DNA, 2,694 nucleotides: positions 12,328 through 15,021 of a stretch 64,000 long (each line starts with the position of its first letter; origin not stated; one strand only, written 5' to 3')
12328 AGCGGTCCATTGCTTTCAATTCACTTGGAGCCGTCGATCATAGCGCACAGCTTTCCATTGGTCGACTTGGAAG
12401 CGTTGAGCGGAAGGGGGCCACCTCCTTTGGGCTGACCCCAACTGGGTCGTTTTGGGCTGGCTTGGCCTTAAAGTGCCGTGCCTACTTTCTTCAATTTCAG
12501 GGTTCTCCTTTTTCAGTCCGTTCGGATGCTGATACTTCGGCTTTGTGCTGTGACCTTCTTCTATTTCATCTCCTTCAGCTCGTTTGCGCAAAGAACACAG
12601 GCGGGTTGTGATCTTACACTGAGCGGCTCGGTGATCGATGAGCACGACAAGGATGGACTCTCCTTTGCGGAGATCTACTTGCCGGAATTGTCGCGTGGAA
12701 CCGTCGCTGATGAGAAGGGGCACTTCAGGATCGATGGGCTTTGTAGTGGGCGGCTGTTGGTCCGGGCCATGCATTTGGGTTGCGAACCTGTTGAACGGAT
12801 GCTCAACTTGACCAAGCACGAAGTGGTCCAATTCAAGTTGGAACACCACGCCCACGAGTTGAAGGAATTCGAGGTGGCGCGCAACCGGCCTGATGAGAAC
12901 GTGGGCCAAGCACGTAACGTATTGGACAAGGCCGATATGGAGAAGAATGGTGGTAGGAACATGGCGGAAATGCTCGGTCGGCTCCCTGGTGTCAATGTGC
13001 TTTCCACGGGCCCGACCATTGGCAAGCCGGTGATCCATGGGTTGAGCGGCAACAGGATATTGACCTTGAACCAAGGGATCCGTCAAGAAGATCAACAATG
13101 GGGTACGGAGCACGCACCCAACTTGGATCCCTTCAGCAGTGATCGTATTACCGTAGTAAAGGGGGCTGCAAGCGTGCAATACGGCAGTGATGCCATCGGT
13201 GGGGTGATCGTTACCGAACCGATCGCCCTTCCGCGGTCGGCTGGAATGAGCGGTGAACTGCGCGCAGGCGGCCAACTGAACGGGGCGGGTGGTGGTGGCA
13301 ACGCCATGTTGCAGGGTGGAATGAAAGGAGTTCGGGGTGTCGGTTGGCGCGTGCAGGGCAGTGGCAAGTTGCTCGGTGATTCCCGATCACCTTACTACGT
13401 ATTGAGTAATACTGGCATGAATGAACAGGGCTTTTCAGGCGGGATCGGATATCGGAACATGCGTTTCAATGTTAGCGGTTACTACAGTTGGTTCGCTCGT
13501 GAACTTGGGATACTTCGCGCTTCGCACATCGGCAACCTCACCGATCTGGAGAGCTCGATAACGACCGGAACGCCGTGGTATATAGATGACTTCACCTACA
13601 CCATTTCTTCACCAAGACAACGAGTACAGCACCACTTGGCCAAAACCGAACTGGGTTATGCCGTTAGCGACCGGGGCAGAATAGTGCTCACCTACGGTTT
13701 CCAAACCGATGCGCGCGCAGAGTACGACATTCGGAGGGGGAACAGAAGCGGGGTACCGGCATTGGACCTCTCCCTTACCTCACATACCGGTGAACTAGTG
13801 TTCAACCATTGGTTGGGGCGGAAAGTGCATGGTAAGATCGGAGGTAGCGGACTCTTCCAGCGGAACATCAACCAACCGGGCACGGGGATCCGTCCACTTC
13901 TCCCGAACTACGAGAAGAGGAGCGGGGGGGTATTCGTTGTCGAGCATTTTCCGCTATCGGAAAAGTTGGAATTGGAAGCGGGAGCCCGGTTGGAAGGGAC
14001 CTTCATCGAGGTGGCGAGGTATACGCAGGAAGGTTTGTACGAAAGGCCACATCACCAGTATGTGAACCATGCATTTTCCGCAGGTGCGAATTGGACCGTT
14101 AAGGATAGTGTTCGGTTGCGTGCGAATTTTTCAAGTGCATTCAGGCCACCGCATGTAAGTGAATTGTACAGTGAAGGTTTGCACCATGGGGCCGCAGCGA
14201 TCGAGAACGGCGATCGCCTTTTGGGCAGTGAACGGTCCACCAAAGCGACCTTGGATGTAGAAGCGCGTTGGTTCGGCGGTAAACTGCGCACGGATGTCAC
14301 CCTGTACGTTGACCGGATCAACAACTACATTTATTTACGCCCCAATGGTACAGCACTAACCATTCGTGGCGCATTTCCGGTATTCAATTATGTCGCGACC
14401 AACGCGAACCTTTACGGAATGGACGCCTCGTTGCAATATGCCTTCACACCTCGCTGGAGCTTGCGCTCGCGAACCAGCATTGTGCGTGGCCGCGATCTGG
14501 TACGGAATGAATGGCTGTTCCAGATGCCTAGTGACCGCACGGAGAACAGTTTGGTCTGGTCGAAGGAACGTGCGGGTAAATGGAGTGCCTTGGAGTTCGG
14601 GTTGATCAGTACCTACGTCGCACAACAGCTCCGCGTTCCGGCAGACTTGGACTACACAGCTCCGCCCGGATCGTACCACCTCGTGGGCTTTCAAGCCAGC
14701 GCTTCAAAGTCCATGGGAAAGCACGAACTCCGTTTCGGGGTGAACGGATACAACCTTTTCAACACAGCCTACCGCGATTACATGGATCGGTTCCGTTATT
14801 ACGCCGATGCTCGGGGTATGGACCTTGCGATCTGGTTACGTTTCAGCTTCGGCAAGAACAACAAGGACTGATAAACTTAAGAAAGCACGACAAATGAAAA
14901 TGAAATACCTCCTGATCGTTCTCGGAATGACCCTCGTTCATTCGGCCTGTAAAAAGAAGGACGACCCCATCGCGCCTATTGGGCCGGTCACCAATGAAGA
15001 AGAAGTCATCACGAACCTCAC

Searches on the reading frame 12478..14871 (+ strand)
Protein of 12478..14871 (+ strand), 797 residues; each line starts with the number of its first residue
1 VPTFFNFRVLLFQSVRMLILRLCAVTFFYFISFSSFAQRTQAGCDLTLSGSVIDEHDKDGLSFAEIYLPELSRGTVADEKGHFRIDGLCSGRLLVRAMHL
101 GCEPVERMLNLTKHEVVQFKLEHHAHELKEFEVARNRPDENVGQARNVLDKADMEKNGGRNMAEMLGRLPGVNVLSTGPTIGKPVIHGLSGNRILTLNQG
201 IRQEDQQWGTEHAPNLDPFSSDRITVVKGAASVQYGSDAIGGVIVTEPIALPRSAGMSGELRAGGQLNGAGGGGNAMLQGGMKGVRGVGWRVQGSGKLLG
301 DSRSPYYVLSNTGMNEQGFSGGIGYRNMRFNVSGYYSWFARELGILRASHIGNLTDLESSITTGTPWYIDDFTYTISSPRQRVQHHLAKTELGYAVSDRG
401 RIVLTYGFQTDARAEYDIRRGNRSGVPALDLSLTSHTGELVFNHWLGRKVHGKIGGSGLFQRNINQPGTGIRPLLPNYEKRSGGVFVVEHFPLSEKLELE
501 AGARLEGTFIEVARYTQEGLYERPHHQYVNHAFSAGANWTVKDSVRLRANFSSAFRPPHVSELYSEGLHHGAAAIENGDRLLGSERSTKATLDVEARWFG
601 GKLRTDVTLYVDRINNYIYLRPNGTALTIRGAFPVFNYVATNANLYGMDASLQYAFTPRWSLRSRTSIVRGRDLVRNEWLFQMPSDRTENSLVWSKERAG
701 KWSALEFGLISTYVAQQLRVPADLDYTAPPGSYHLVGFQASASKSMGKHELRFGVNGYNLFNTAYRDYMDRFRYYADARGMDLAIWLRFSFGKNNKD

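Call 31: search_protein_families(library=pfam, proteins=[window:12478-14871:+], max_evalue=0.0001)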
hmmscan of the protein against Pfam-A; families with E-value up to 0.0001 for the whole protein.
window:12478-14871:+ (797 aa): 5 families
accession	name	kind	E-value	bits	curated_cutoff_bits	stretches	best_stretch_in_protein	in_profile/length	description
PF00593.30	TonB_dep_Rec_b-barrel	-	2.3e-29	104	27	1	331-760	25-436/436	TonB dependent receptor-like, beta-barrel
PF07715.20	Plug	-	2.6e-21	76.6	23.9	1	140-243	3-107/107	TonB-dependent Receptor Plug Domain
PF13715.12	CarbopepD_reg_2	-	3e-13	50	32.2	1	48-132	1-87/88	CarboxypepD_reg-like domain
PF13620.12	CarboxypepD_reg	-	1.1e-07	32.5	32.3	1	47-121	1-81/82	Carboxypeptidase regulatory-like domain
PF14905.12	OMP_b-brl_3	-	4.9e-06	26.3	27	1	493-768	125-381/408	Outer membrane protein beta-barrel family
